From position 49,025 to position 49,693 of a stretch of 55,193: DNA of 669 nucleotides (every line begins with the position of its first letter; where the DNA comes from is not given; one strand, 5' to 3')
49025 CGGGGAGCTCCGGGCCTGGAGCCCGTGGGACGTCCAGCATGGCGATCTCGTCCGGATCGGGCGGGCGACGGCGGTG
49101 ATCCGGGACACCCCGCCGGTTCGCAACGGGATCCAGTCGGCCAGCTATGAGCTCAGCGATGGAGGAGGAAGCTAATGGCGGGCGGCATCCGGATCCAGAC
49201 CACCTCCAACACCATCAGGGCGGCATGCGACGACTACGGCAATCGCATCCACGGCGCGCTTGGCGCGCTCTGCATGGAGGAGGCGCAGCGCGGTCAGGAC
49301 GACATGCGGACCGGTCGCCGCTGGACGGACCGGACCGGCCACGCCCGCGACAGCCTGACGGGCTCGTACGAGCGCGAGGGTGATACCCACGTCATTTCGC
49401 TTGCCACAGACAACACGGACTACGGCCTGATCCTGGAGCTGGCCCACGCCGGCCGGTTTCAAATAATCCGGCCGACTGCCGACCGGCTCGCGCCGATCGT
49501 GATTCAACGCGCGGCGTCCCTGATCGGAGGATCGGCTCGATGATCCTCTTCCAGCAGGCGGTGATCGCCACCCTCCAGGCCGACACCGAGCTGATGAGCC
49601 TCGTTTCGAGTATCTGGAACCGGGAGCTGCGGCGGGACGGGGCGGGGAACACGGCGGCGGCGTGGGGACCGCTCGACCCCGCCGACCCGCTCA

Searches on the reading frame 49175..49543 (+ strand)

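Call 20: search_protein_families(library=phrogs, proteins=[window:49175-49543:+], max_evalue=0.001)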
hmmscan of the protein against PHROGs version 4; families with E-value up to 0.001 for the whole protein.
window:49175-49543:+ (122 aa): 1 family
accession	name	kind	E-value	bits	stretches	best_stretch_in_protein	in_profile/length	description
phrog_5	-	connector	2.5e-07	31.8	1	16-117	103-205/239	tail completion or Neck1 protein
